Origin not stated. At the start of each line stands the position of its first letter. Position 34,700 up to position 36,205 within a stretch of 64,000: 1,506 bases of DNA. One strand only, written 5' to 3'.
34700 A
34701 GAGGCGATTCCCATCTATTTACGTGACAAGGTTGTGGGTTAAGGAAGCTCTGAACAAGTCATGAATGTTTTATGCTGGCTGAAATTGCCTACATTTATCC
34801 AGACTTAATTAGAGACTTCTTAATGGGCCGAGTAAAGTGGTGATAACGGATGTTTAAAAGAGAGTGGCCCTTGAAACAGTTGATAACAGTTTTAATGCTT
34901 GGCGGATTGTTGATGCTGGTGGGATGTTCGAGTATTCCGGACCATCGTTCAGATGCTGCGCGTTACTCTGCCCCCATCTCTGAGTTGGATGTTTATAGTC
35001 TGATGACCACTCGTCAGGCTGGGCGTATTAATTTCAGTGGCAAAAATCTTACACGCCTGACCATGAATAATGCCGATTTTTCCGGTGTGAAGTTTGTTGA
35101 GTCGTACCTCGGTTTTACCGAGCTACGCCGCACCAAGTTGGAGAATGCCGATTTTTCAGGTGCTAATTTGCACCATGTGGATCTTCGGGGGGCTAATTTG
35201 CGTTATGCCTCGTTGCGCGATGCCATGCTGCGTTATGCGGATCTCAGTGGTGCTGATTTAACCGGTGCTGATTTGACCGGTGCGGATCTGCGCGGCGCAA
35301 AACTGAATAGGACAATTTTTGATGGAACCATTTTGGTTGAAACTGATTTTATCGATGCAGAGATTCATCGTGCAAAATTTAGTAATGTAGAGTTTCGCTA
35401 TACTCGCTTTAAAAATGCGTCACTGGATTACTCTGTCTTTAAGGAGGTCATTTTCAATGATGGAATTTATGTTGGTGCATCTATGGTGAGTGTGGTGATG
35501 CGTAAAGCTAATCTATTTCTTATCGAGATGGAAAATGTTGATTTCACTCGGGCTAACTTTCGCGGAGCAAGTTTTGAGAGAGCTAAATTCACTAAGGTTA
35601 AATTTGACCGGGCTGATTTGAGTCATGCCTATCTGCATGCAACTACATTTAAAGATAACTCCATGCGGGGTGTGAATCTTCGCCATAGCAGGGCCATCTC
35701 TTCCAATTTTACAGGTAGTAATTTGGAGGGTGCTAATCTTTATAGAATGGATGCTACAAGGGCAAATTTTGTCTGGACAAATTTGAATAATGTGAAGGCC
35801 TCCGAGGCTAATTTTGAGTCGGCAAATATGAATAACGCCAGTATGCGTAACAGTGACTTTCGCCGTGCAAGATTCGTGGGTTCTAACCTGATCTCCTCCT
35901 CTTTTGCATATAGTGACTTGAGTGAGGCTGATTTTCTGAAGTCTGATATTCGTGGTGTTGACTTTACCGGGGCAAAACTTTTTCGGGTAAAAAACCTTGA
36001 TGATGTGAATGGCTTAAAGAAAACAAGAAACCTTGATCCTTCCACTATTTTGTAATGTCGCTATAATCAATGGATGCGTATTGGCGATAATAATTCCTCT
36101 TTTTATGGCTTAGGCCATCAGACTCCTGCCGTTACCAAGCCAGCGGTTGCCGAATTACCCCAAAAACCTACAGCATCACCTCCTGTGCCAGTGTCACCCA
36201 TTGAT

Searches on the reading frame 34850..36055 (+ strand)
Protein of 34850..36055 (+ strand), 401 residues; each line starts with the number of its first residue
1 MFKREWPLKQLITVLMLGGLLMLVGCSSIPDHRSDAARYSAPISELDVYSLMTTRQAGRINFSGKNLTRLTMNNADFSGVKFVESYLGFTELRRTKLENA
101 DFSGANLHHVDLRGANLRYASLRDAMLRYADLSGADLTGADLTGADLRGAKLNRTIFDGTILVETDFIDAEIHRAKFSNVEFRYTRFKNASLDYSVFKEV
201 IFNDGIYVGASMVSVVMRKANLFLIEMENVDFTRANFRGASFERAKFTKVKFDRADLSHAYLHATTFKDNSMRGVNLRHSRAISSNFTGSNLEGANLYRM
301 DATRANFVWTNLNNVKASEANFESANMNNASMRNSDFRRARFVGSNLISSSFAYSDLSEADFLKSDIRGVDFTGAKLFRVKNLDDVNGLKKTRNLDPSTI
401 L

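Call 37: search_protein_families(library=ncbifam, proteins=[window:34850-36055:+])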
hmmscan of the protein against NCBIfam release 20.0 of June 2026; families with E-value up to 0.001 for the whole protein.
window:34850-36055:+ (401 aa): 19 families
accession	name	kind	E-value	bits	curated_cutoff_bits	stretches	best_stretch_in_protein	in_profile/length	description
NF047416.1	penta_HetL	equivalog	7.9e-42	143.2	260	2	54-203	12-156/218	heterocyst differentiation pentapeptide repeat protein HetL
NF052603.1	penta_Alr5209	equivalog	5.9e-35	119.8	125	5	106-187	24-101/113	Alr5209 family pentapeptide repeat protein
NF011743.0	PRK15196.1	equivalog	4.4e-31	108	354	3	62-204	179-321/350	type III secretion system effector PipB2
NF011744.0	PRK15197.1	equivalog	4.7e-29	101.5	274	3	56-165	150-259/291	SPI-2 type III secretion system effector PipB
NF033086.2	penta_rpt_Qnr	equivalog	2.8e-23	82.7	240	4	152-301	7-157/211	Qnr family pentapeptide repeat protein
NF000421.1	penta_rpt_QnrVC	exception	2.5e-19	70.1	460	2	159-301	20-163/218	QnrVC family quinolone resistance pentapeptide repeat protein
NF000420.1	penta_rpt_QnrB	exception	2.2e-18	67.1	460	2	243-379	57-178/214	QnrB family quinolone resistance pentapeptide repeat protein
NF038182.1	penta_rpt_SmQnr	exception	4e-18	66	460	2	113-197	118-202/215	SmQnr family pentapeptide repeat protein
NF012152.0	penta_rpt_QnrC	exception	5e-18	65.9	500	2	58-184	9-131/221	QnrC family quinolone resistance pentapeptide repeat protein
NF000056.3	penta_rpt_QnrS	exception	1.3e-17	64.3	460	3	230-385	31-186/218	QnrS family quinolone resistance pentapeptide repeat protein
NF000349.1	mfpA_AE000516.2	equivalog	1.9e-17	63.7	360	2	62-163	49-160/183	pentapeptide repeat protein MfpA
NF000071.4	penta_rpt_QnrA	exception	4.6e-17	62.5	450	2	162-309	13-166/218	QnrA family quinolone resistance pentapeptide repeat protein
NF033375.2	penta_rpt_QnrE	exception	7.5e-17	62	480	2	233-379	47-178/214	QnrE family quinolone resistance pentapeptide repeat protein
NF051894.1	anti_phage_HalA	equivalog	9.6e-17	61.2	250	1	225-273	72-120/338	anti-phage Hailong system effector protein HalA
NF000139.2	penta_rpt_QnrD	exception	1.4e-15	57.9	425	2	232-377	46-181/214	QnrD family quinolone resistance pentapeptide repeat protein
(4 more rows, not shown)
